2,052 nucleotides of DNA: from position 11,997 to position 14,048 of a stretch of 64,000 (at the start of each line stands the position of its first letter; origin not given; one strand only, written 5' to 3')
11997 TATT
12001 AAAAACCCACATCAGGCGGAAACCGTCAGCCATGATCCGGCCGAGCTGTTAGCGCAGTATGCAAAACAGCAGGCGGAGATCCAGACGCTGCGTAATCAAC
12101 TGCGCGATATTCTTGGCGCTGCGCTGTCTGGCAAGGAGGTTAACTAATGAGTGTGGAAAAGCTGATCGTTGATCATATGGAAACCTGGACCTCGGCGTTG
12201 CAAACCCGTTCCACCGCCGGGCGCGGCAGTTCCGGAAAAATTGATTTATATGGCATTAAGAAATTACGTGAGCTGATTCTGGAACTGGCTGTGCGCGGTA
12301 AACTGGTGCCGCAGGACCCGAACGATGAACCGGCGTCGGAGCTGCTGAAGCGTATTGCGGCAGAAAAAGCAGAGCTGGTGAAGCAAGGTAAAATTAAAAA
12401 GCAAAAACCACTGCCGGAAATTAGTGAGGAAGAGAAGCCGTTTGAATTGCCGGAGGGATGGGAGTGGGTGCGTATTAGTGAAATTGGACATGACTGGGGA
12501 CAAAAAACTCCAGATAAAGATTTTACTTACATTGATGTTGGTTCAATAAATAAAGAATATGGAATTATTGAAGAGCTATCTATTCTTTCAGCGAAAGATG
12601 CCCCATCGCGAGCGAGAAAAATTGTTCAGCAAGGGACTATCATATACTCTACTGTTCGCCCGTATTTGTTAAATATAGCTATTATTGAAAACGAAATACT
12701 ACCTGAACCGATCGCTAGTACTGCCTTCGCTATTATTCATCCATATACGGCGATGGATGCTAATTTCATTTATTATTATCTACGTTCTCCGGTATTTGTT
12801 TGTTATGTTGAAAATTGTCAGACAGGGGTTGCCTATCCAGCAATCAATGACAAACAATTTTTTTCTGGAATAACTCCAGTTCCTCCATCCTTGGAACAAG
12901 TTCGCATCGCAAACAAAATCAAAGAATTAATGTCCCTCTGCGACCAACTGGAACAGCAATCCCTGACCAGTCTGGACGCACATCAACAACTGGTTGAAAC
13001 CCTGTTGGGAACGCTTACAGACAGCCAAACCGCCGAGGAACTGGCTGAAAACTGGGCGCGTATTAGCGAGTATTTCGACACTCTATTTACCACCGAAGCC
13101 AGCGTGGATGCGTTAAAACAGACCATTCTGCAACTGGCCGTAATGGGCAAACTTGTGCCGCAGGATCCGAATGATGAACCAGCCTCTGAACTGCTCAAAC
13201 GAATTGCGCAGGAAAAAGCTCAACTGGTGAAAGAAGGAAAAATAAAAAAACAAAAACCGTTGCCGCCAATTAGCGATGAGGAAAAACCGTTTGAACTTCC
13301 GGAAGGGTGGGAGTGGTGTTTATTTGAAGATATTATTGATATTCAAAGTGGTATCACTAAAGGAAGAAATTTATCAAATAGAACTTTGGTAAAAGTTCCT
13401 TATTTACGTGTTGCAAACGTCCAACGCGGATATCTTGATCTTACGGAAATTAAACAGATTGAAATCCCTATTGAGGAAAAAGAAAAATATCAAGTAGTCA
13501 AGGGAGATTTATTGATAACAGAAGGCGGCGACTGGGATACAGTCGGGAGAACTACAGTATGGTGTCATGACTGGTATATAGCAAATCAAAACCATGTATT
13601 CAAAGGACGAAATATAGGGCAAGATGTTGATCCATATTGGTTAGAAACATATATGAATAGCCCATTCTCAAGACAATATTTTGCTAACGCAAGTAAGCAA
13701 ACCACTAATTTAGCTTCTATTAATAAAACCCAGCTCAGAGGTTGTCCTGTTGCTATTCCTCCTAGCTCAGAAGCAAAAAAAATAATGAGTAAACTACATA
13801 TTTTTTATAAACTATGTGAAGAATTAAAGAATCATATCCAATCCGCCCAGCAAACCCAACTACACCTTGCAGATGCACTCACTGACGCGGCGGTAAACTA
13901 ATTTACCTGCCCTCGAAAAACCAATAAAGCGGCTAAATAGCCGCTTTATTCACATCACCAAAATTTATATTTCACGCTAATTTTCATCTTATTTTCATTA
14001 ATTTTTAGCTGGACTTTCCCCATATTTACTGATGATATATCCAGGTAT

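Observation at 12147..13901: HsdS carries two long near-identical internal repeats flanking AT-rich target-recognition domains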

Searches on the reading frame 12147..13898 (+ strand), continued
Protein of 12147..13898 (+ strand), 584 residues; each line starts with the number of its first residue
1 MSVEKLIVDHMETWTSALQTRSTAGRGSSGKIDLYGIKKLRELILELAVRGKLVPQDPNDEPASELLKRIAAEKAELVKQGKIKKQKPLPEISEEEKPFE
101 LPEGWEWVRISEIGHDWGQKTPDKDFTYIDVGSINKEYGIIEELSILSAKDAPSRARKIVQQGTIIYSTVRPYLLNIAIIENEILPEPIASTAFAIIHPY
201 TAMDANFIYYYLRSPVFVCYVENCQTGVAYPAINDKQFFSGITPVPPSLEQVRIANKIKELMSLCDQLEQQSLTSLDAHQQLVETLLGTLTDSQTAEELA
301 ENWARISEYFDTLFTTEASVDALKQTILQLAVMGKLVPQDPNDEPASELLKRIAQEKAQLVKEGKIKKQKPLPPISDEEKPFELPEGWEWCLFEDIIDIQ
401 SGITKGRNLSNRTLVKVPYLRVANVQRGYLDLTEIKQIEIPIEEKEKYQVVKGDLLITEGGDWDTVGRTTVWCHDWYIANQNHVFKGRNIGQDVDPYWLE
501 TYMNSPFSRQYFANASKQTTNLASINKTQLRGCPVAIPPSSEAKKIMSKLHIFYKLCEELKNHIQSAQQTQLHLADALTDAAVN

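Call 51: predict_structure(alignment_id=A2)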
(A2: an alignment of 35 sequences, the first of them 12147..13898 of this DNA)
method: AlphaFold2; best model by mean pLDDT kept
length: 584 residues; sequences in the alignment: 35
mean_pLDDT: 73.1   pTM: 0.49
mean pLDDT of the five models: 73.1, 67.9, 65.0, 64.4, 64.3
residues with pLDDT >= 90: 78; 70-90: 297; 50-70: 131; < 50: 78
segments of 3 or more residues with pLDDT < 50: 1-33, 58-67, 81-89, 340-350, 364-370
pLDDT, mean of each block of 10 residues (from residue 1): 42 35 34 55 74 55 42 55 40 72 82 84 90 82 85 87 91 89 89 91 88 88 74 87 85 82 69 61 71 70 67 61 76 63 43 54 43 63 75 87 78 89 81 88 89 89 81 91 88 80 86 76 81 85 82 79 62 58 55
secondary structure, 60 per line:
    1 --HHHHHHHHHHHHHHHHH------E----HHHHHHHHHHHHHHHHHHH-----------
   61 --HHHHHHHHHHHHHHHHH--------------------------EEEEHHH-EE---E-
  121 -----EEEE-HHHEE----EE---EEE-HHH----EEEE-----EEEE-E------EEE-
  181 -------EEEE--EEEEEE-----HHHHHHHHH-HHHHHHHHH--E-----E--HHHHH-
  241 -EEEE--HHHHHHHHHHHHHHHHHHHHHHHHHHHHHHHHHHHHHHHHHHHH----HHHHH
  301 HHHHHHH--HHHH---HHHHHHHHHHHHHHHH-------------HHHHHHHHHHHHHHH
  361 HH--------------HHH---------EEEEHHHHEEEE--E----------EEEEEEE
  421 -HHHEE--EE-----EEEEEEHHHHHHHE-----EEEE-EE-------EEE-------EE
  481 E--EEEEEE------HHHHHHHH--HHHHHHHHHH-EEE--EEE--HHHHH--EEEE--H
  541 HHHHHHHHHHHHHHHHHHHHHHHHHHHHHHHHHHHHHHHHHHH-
elements in order: H3-19 H31-49 H63-79 E106-109 E126-129 E145-147 E156-159 E165-168 E177-179 E188-191 E194-199 H205-213 H215-223 H235-239 E242-245 H248-291 H296-307 H310-313 H317-332 H346-362 E389-392 H393-396 E397-400 E414-420 E436-441 H442-448 E455-458 E469-471 E479-481 E484-489 H496-503 H506-515 E517-519 E522-524 H527-531 E534-537 H540-583

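Call 55: fold_search(model_id=the predicted structure, library=pdb)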
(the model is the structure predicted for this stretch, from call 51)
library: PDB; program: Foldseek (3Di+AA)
matches with E <= 10: 93; with E <= 0.001: 14
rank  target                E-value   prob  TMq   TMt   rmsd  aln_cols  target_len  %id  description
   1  3okg_B                2.6e-21  1.00  0.37  0.50  11.5       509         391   21  Crystal structure of HsdS subunit from Thermoanaerobacter tengcongensis (released 2011-05-25)
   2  3okg_A                3.4e-21  1.00  0.38  0.52  11.0       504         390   21  Crystal structure of HsdS subunit from Thermoanaerobacter tengcongensis (released 2011-05-25)
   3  5ybb_D                3.8e-20  1.00  0.48  0.68   8.8       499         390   21  Structural basis underlying complex assembly andconformational transition of the type I R-M system (released 2017-11-29)
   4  7vs4_C                4.2e-17  1.00  0.30  0.43  11.3       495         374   15  Crystal structure of PacII_M1M2S-DNA(m6A)-SAH complex (released 2022-11-30)
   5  7vru_C                4.7e-17  1.00  0.31  0.44  10.6       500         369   16  Crystal structure of PacII_M1M2S-DNA-SAH complex (released 2022-11-30)
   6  8w0p_C                2.7e-16  1.00  0.26  0.31  16.2       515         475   16  BsaXI -- Type IIB R-M system (released 2024-10-30)
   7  2y7c_A                7.6e-16  1.00  0.37  0.43  10.5       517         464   16  Atomic model of the Ocr-bound methylase complex from the Type I restriction-modification enzyme EcoKI (M2S1). Based on (released 2011-02-09)
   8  1yf2_A                2.3e-14  1.00  0.33  0.41  10.7       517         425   16  Three-dimensional structure of DNA sequence specificity (S) subunit of a type I restriction-modification enzyme and it (released 2005-02-15)
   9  1ydx                  1.1e-09  1.00  0.24  0.34  15.4       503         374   11  Crystal structure of Type-I restriction-modification system S subunit from M. genitalium (released 2005-08-23)
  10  8vsr_D                4.5e-09  1.00  0.25  0.73   5.3       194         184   13  Co-crystal structure of Prx with Esub1 (released 2024-12-25)
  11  8vsr_B                1.5e-08  1.00  0.25  0.72   5.4       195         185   13  Co-crystal structure of Prx with Esub1 (released 2024-12-25)
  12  8vsq_A                3.2e-07  1.00  0.25  0.69   6.0       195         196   13  Crystal structure of Esub1 (released 2025-01-08)
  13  7bst_A                1.7e-05  1.00  0.29  0.39  15.0       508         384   12  EcoR124I-Ocr in the Intermediate State (released 2020-05-27)
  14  7eew_A                2.5e-04  1.00  0.21  0.20  19.8       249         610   13  Crystal structure of the intact MTase from Vibrio vulnificus YJ016 in complex with the DNA-mimicking Ocr protein and t (released 2022-03-23)
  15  7qw8_B                2.9e-03  1.00  0.18  0.20   9.5       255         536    9  Adenine-specific DNA methyltransferase M.BseCI (released 2023-01-25)
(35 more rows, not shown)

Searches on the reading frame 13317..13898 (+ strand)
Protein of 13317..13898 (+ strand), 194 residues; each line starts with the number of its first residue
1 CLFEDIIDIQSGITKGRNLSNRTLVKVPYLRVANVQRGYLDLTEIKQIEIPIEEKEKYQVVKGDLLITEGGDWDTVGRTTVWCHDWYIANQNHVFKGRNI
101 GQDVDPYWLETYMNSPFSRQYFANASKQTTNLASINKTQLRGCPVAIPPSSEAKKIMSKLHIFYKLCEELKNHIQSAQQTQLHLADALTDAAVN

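Call 31: search_solved_structures(query=window:13317-13898:+, max_evalue=0.1, show_alignments=3)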
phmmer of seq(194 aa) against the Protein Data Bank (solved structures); distinct sequences matched with E-value up to 0.1: 3.
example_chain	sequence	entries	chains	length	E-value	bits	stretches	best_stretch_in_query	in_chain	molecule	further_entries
2y7c_A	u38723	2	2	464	4.6e-12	49.6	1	8-179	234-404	TYPE-1 RESTRICTION ENZYME ECOKI SPECIFICITY PROTEIN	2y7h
8w0p_C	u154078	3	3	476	0.023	17.9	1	45-176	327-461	S.BsaXI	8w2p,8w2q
7vru_C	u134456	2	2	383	0.037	17.3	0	32-164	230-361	Site-specific DNA recognition subunit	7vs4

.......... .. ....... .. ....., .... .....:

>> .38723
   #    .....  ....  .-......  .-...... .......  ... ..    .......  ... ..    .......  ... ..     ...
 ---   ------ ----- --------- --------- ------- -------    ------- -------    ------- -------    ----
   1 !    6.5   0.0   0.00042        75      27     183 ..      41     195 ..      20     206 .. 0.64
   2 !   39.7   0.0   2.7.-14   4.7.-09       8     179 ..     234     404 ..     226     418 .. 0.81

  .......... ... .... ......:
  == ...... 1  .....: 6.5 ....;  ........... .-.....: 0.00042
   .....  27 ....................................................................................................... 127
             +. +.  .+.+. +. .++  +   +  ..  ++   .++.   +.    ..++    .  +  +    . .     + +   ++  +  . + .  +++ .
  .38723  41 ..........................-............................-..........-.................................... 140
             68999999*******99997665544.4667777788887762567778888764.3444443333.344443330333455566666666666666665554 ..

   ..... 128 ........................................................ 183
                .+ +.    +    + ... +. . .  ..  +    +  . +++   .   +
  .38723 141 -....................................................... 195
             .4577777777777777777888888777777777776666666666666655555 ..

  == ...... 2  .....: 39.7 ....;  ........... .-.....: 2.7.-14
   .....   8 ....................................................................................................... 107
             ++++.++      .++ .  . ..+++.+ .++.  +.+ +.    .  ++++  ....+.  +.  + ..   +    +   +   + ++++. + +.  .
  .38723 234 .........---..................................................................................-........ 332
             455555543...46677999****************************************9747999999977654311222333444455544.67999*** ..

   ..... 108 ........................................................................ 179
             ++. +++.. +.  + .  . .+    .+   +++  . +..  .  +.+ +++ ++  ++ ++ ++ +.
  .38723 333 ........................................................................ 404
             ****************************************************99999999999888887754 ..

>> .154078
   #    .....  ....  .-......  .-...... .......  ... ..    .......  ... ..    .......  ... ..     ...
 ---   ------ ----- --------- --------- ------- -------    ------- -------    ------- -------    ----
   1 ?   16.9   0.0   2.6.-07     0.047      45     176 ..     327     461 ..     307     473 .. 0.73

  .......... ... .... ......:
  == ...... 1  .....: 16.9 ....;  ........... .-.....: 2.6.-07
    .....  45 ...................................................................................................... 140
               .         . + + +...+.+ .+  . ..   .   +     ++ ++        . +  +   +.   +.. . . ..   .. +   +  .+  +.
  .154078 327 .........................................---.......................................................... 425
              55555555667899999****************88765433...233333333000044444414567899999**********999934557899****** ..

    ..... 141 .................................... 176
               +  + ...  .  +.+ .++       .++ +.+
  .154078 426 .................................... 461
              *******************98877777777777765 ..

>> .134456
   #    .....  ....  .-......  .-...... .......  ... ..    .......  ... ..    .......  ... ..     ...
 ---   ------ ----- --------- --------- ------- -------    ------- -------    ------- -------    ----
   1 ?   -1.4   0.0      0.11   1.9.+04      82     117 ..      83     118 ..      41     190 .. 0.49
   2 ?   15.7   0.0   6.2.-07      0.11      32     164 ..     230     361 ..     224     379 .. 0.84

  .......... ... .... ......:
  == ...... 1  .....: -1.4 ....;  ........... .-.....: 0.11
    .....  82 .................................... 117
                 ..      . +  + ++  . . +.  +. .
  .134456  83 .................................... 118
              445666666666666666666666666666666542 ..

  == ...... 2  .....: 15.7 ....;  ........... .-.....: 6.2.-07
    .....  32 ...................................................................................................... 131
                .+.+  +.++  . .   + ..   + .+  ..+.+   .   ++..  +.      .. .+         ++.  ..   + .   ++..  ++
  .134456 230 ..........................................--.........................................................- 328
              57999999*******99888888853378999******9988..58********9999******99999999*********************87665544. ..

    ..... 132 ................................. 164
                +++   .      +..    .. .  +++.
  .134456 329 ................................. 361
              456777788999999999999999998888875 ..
